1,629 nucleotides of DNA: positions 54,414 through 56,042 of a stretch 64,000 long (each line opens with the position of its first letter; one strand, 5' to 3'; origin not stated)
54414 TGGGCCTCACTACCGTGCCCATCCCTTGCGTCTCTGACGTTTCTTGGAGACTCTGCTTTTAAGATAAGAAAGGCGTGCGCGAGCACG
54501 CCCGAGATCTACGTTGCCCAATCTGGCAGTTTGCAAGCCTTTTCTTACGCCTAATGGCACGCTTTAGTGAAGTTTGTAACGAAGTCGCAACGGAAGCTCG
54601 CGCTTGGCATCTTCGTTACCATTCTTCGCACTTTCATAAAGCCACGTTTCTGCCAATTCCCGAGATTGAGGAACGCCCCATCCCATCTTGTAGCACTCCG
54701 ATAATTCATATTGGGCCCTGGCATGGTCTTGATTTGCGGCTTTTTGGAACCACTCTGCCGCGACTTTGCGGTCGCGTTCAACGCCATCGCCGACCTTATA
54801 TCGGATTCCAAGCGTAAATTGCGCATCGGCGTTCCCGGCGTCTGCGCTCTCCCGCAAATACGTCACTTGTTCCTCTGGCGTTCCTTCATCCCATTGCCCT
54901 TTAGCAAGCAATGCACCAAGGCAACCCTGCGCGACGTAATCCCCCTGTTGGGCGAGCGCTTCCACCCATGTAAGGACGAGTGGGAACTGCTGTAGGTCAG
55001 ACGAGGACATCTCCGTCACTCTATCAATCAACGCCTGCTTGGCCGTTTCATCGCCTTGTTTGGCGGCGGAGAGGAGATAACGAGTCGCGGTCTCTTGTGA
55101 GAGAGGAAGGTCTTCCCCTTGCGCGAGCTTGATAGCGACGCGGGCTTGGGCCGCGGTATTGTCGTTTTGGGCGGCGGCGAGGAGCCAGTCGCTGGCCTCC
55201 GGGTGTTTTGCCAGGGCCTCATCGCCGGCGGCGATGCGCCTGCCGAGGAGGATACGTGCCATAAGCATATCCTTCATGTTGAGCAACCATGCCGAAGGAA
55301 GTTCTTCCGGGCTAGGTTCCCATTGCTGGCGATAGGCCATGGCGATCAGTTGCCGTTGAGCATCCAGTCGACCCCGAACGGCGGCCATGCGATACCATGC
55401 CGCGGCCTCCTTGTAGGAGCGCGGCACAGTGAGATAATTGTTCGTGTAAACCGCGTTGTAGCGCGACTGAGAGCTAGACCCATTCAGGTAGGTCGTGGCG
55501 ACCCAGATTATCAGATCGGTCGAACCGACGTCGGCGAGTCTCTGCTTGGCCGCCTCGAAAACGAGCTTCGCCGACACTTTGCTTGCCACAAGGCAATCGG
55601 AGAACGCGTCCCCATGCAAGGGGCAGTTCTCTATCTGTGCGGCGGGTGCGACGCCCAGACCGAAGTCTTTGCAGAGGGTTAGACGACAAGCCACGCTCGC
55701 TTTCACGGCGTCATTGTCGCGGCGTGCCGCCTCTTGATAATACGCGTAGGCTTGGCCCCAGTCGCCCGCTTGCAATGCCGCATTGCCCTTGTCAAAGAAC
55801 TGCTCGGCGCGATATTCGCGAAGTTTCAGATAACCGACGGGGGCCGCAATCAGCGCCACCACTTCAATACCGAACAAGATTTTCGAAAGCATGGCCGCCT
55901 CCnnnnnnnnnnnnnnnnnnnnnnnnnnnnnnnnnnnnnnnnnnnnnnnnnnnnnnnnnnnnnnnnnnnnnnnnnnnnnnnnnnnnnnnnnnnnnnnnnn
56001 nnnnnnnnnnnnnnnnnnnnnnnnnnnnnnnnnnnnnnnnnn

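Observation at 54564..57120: Two-gene operon: tail-anchored Ras-like GTPase plus membrane Sel1-repeat protein, divergent from gspF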

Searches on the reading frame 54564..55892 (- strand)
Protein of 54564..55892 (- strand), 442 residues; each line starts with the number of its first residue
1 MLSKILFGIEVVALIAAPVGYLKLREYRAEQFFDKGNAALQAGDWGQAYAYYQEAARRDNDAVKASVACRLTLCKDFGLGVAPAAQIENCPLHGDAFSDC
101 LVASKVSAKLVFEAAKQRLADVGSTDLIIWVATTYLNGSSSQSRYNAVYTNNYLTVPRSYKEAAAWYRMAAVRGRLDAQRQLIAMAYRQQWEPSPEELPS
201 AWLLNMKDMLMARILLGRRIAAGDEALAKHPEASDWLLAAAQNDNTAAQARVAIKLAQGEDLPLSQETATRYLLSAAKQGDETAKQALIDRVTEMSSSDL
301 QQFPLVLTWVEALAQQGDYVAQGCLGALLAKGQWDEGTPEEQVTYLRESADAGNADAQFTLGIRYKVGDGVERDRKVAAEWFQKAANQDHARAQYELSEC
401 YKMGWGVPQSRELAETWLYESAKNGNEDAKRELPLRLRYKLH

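Call 3: search_protein_families(library=pfam, proteins=[window:54564-55892:-], max_evalue=1)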
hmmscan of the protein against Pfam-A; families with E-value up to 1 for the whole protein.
window:54564-55892:- (442 aa): 5 families
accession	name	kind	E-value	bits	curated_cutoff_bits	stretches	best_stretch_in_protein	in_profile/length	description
PF08238.18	Sel1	-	3.2e-21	75.4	30.7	3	355-390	1-36/36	Sel1 repeat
PF07719.23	TPR_2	-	0.011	16.2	27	1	29-61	1-33/34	Tetratricopeptide repeat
PF23310.1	TPR_27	-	0.018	15.1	27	1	340-397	13-67/110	Plant tetratrico peptide repeats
PF08563.16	P53_TAD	-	0.11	12.4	20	1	259-268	4-13/25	P53 transactivation motif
PF14559.12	TPR_19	-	0.18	12.6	25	1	39-67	1-29/68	Tetratricopeptide repeat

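Call 4: search_protein_families(library=ncbifam, proteins=[window:54564-55892:-], max_evalue=1)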
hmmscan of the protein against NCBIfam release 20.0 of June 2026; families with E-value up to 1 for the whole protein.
window:54564-55892:- (442 aa): 4 families
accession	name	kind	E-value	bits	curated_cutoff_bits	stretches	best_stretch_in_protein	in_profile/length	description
NF033786.1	phenyl_MerG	equivalog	7.3e-16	58.8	350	2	341-401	51-111/217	phenylmercury resistance protein MerG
NF047621.1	FlgprotMotXVib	equivalog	1.5e-09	37.6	330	2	329-435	82-188/211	flagellar protein MotX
NF038194.1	AlgK_TPR_lipo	equivalog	3.2e-06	26.1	700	1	335-429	278-371/448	alginate biosynthesis TPR repeat lipoprotein AlgK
NF006071.0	PRK08215.1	equivalog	0.1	12.2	372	1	250-331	4-79/258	RNA polymerase sporulation sigma factor SigG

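Call 5: search_protein_families(library=padloc, proteins=[window:54564-55892:-], max_evalue=1)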
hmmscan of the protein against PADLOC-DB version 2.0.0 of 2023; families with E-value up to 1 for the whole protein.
window:54564-55892:- (442 aa): 0 families

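Call 51: find_homologous_proteins(query=window:54564-55892:-)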
Query window:54564-55892:- (442 aa): 138 proteins with E <= 0.001 among 8000 candidates; the best 120 are listed.
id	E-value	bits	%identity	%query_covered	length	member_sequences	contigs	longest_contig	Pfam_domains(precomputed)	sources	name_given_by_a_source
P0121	1.7e-267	905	92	100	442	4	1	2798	PF08238.19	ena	-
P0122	7.5e-241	818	86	98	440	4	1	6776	PF08238.19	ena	-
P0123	3.2e-218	743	81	98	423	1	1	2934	PF08238.19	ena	-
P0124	8.6e-218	742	79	100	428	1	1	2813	PF08238.19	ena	-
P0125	4.1e-206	703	71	91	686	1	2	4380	PF08238.19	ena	-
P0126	1.0e-195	669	71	100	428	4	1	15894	PF08238.19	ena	-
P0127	2.0e-195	668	71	100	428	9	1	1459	PF08238.19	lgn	-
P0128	1.1e-191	656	71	98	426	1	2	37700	PF08238.19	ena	-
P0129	9.1e-184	630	64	99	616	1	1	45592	PF08238.19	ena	-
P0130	1.1e-177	609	65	100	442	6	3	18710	PF08238.19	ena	-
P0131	2.5e-176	605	66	96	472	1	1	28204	PF08238.19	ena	-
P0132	3.8e-158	545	55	96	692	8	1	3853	PF08238.19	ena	-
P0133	7.4e-150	518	52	99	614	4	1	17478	PF08238.19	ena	-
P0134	8.1e-148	511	46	96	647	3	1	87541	PF08238.19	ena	-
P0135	4.4e-145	502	47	100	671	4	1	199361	PF08238.19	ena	-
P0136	2.9e-143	496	50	99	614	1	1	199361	PF08238.19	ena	-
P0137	2.7e-137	476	48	96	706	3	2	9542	PF08238.19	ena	-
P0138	1.8e-116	408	46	96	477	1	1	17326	PF08238.19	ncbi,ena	-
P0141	9.0e-67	244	30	63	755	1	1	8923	PF23310.2,PF08238.19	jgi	-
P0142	1.3e-66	244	31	63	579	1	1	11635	PF23310.2,PF08238.19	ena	-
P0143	2.8e-47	180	27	66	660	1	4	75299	PF23310.2,PF08238.19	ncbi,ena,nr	ncbi:MAG: sel1 repeat family protein [Nitrospinae bacterium]|nr:sel1 repeat family protein [Nitrospi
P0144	8.7e-47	178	31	63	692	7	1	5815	PF23310.2,PF13432.13,PF08238.19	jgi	-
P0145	2.7e-41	160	40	29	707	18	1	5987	PF13365.13,PF23310.2,PF08238.19,PF00089.33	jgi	jgi:TPR repeat protein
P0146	9.1e-40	155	33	57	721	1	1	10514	PF23310.2,PF08238.19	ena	-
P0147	4.8e-39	153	40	28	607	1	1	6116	PF08238.19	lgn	-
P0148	7.4e-39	152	37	48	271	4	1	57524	PF08238.19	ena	-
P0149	6.3e-37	146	29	64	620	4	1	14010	PF13365.13,PF08289.17,PF08238.19,PF00089.33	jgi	jgi:uncharacterized protein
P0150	3.2e-36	144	32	51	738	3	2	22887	PF08238.19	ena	-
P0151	4.9e-36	143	30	48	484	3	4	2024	PF23310.2,PF08238.19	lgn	-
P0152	6.0e-35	139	31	63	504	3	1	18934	PF00515.35,PF13432.13,PF08238.19,PF07719.24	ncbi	-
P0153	6.5e-34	136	32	53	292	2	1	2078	PF08238.19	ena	-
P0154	1.1e-33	135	35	24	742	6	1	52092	PF23310.2,PF08238.19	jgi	jgi:hypothetical protein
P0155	2.6e-33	134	29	76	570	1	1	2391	PF23310.2,PF08238.19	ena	-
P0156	3.0e-33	134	32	51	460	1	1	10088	PF23310.2,PF08238.19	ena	-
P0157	5.4e-33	133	27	98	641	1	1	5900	PF13365.13,PF08238.19,PF00089.33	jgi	jgi:TPR repeat protein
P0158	1.4e-32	131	32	61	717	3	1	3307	PF08238.19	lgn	-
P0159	9.3e-32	129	35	48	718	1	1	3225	PF08238.19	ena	-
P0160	1.9e-31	128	31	50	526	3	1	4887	PF13365.13,PF08238.19,PF00089.33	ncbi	-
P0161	2.7e-31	127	30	48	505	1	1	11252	PF13365.13,PF13432.13,PF08238.19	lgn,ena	-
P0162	3.4e-31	127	29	49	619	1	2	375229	PF13365.13,PF08238.19,PF00089.33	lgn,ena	-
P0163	4.1e-31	127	37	22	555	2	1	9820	PF13365.13,PF23310.2,PF13432.13,PF08238.19,PF00089.33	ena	-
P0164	5.6e-31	126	29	63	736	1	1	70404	PF08308.18,PF08238.19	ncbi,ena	-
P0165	8.4e-31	126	34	30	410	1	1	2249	PF08238.19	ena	-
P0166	2.1e-30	124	27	60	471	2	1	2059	PF08238.19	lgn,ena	-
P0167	2.2e-30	124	28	47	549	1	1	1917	PF23310.2,PF08238.19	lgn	-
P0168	4.5e-30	123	27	64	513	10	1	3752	PF08238.19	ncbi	-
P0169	7.7e-30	122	38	28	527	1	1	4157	PF08238.19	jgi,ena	jgi:TPR repeat protein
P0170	1.5e-29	122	34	28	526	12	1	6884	PF08238.19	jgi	jgi:TPR repeat protein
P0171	2.4e-29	121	28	62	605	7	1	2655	PF08238.19,PF27087.1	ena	-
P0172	7.0e-29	119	28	40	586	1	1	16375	PF08238.19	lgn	-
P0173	2.6e-28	117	27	60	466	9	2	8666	PF23310.2,PF08238.19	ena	-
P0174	5.6e-28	116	31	58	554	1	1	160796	PF08238.19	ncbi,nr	ncbi:hypothetical protein EC991_010097 [Linnemannia zychae]|nr:hypothetical protein EC991_010097 [Li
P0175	8.9e-27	112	32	50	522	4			PF13365.13,PF08238.19,PF00089.33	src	-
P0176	9.1e-27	112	29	46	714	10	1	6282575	PF08238.19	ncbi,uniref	ncbi:hypothetical protein ACMYSL_16945 [Klebsiella sp. MISC125]|uniref:J domain-containing protein n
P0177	1.8e-26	111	38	25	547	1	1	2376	PF08238.19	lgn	-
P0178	1.8e-26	111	35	46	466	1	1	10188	PF08238.19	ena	-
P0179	4.8e-26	110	41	28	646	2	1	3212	PF08238.19,PF08239.18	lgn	-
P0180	5.3e-26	110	34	46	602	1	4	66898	PF08238.19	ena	-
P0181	5.9e-26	110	31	35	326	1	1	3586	PF08238.19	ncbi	ncbi:hypothetical protein BGZ95_006141, partial [Linnemannia exigua]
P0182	6.0e-26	110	36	46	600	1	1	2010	PF08238.19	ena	-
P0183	7.1e-26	109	30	49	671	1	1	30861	PF00656.28,PF08238.19,PF09136.17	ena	-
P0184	1.1e-25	109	35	34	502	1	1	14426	PF13365.13,PF10459.16,PF08238.19,PF00089.33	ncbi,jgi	ncbi:MAG: tetratricopeptide repeat-containing serine protease family protein [Methylococcaceae bacte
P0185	1.7e-24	105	26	72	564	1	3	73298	PF08238.19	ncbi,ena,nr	ncbi:MAG TPA: tetratricopeptide repeat protein [Methanocorpusculum sp.]|nr:tetratricopeptide repeat 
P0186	4.2e-24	104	34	37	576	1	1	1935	PF13365.13,PF23310.2,PF08238.19,PF00089.33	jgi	-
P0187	5.2e-24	103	39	27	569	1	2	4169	PF00069.32,PF08238.19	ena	-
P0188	5.5e-24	103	29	50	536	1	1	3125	PF00097.32,PF23310.2,PF01753.25,PF24324.2,PF08238.19,PF13639.13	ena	-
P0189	6.1e-24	103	24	65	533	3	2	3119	PF08238.19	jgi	jgi:TPR repeat protein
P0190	1.0e-23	102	35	45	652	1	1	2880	PF23310.2,PF08238.19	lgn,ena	-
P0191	3.2e-23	101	28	63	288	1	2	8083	PF08238.19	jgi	-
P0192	4.6e-23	100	31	47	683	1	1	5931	PF13365.13,PF08238.19,PF00089.33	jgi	jgi:TPR repeat protein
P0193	5.4e-23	100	30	48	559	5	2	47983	PF13365.13,PF23310.2,PF13432.13,PF08238.19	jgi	-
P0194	8.4e-23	99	31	48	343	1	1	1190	PF08238.19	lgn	-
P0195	1.1e-22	99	33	30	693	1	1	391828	PF07714.24,PF00069.32,PF08238.19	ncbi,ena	-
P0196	1.9e-22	98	34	26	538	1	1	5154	PF08238.19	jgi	jgi:uncharacterized protein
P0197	2.0e-21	95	29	40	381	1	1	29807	PF08238.19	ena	-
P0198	2.2e-21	95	38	27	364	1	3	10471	PF08238.19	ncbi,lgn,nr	ncbi:hypothetical protein AGMMS49960_18720 [Betaproteobacteria bacterium]|nr:hypothetical protein AG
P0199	4.0e-21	94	30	44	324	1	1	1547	PF08238.19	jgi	jgi:hypothetical protein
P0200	2.2e-20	91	27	60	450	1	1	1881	PF08238.19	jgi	-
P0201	2.3e-20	91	33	28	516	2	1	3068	PF08238.19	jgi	-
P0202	3.8e-20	91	38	26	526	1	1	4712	PF08238.19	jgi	jgi:TPR repeat protein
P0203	4.2e-20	90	38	39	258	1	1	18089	PF23310.2,PF13432.13,PF08238.19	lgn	-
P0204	1.5e-19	89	31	47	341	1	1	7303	PF08238.19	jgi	jgi:TPR repeat protein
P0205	1.9e-19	88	36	28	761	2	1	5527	PF08238.19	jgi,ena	-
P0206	5.6e-19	87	30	47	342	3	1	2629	PF08238.19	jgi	jgi:TPR repeat protein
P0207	4.8e-18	84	34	44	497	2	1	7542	PF08238.19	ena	-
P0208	1.1e-17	82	42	19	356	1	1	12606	PF08238.19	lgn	-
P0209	2.3e-17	81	31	12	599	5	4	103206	PF08238.19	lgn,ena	-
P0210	6.1e-17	80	34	28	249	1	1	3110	PF08238.19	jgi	jgi:localization factor PodJL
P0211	7.7e-17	80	34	28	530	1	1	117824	PF08238.19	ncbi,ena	-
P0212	2.1e-16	78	23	52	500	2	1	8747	PF08238.19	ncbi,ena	-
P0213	2.2e-16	78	30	26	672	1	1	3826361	PF07714.24,PF00069.32,PF23310.2,PF08238.19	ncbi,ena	-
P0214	2.5e-16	78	40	28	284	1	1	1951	PF08238.19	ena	-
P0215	1.7e-15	75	27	58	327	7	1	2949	PF08238.19,PF07719.24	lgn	-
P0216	3.4e-15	74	36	30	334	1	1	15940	PF08238.19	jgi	jgi:uncharacterized protein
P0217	7.4e-15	73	34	32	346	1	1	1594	PF23310.2,PF08238.19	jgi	jgi:hypothetical protein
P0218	3.3e-14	71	36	20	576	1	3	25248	PF00656.28,PF08238.19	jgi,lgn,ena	-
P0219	4.5e-14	71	32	26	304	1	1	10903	PF08238.19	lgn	-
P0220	1.5e-13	69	30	26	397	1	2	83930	PF08238.19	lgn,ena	-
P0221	1.6e-13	69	32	27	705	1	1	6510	PF00440.30,PF08238.19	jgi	jgi:TPR repeat protein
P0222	3.1e-13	68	34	21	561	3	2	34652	PF08238.19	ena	-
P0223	6.4e-13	67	29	33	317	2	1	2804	PF08238.19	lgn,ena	-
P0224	7.0e-13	67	35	30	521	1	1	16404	PF13306.13,PF08238.19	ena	-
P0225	1.7e-12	65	39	23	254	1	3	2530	PF08238.19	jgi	-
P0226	2.5e-12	65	32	26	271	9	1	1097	PF08238.19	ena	-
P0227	4.9e-12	64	38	26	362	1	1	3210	PF13650.12,PF08238.19,PF13975.12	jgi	jgi:clan AA aspartic protease (TIGR02281 family)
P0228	1.4e-11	62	39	22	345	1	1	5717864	PF08238.19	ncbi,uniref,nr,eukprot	ncbi:Secretory immunoglobulin A-binding protein EsiB [Porphyridium purpureum]|uniref:Secretory immun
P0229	2.0e-11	62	33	30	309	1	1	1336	PF08238.19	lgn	-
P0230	2.6e-11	61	43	28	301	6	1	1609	PF05036.19,PF08238.19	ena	-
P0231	3.7e-11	61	33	30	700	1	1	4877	PF08238.19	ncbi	ncbi:MAG: hypothetical protein AAF244_03655, partial [Pseudomonadota bacterium]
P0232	4.5e-11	61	34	28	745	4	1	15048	PF23310.2,PF08238.19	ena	-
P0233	2.6e-10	58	32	19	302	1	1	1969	PF08238.19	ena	-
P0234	3.4e-10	58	31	19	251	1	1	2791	PF08238.19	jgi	jgi:TPR repeat protein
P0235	3.8e-10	58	35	21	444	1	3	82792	PF13365.13,PF08238.19,PF00089.33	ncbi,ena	-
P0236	4.0e-10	58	26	38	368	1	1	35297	PF08238.19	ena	-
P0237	1.4e-9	56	28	39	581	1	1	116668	PF00440.30,PF08238.19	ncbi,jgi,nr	ncbi:MAG TPA: TetR family transcriptional regulator [Rhizomicrobium sp.]|jgi:localization factor Pod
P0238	2.2e-9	55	29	43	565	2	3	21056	PF00440.30,PF08238.19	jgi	-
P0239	2.3e-9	55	31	36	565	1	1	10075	PF00440.30,PF08238.19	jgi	jgi:AcrR family transcriptional regulator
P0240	3.9e-9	54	29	43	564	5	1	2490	PF00440.30,PF08238.19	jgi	-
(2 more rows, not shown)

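Call 63: predict_structure(alignment_id=A3)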
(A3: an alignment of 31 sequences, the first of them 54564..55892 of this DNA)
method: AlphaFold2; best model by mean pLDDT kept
length: 442 residues; sequences in the alignment: 31
mean_pLDDT: 84.3   pTM: 0.69
mean pLDDT of the five models: 84.3, 83.3, 83.1, 81.7, 80.9
residues with pLDDT >= 90: 245; 70-90: 120; 50-70: 52; < 50: 25
segments of 3 or more residues with pLDDT < 50: 81-88, 140-151
pLDDT, mean of each block of 10 residues (from residue 1): 49 55 72 86 81 80 78 69 48 60 72 72 76 80 44 74 93 91 96 93 95 97 93 95 94 92 89 91 93 90 91 94 96 90 96 96 95 96 97 97 96 96 93 83 62
secondary structure, 60 per line:
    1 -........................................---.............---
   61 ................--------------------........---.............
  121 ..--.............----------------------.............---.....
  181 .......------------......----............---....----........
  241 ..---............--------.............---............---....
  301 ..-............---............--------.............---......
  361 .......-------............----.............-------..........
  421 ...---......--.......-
elements in order: H2-41 H45-57 H61-76 H97-104 H108-122 H125-137 H160-172 H176-187 H200-205 H210-221 H225-228 H233-242 H246-257 H266-278 H282-293 H297-302 H304-315 H319-330 H339-351 H355-367 H375-386 H391-403 H411-423 H427-432 H435-441

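Call 70: fold_search(model_id=the predicted structure, library=pdb)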
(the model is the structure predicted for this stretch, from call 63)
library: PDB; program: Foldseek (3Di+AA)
matches with E <= 10: 1014; with E <= 0.001: 37
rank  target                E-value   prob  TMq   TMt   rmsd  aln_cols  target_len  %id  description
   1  6ok3_B                3.6e-11  1.00  0.35  0.31  20.4       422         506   21  Crystal structure of Sel1 repeat protein from Oxalobacter formigenes (released 2020-04-15)
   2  6ok3_A                5.6e-11  1.00  0.37  0.32  21.3       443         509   20  Crystal structure of Sel1 repeat protein from Oxalobacter formigenes (released 2020-04-15)
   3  8sxq_B                6.0e-11  1.00  0.35  0.43  21.6       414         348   23  Crystal structure of Sel-1 repeat protein LceB from Legionella pneumophila (released 2024-01-24)
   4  4bwr                  7.6e-11  1.00  0.34  0.33  18.6       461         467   20  Crystal structure of c5321: a protective antigen present in uropathogenic Escherichia coli strains displaying an SLR fol (released 2013-07-24)
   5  8sxq_C                2.1e-10  1.00  0.34  0.41  16.7       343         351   25  Crystal structure of Sel-1 repeat protein LceB from Legionella pneumophila (released 2024-01-24)
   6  8sxq_A                2.5e-10  1.00  0.34  0.41  17.7       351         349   25  Crystal structure of Sel-1 repeat protein LceB from Legionella pneumophila (released 2024-01-24)
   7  6onw_A                1.1e-09  1.00  0.31  0.39  19.4       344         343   24  Crystal structure of Sel1 repeat protein from Oxalobacter formigenes (released 2020-04-29)
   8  6deh_A                7.1e-09  1.00  0.24  0.32  20.3       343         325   23  Structure of LpnE Effector Protein from Legionella pneumophila (sp. Philadelphia) (released 2018-12-19)
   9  9og0_C                7.1e-09  1.00  0.29  0.23  31.5       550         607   17  Cryo-EM structure of OS9-SEL1L-HRD1 dimer (released 2025-07-30)
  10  6onw_B                1.2e-08  1.00  0.32  0.39  16.8       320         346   25  Crystal structure of Sel1 repeat protein from Oxalobacter formigenes (released 2020-04-29)
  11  8ket_C                7.4e-08  1.00  0.25  0.22  32.0       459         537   21  Cryo-EM structure of HRD1-SEL1LFL-XTP3B complex (released 2025-02-19)
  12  8kev_D                6.1e-07  1.00  0.24  0.25  27.4       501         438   17  Cryo-EM structure of HRD1-SEL1L-XTP3B (state D1) complex (released 2025-02-19)
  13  6ork_A                1.9e-06  1.00  0.22  0.38  16.5       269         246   20  Crystal structure of Sel1 repeat protein from Oxalobacter formigenes (released 2020-05-06)
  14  8kes_C                1.9e-06  1.00  0.27  0.29  27.6       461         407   18  Cryo-EM structure of HRD1-SEL1LX3-XTP3B complex in C1 symmetry (released 2025-02-19)
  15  6ur7_B                2.2e-06  1.00  0.32  0.50   7.6       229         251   24  Crystal structure of Sel1 repeat protein from Oxalobacter formigenes (released 2020-10-28)
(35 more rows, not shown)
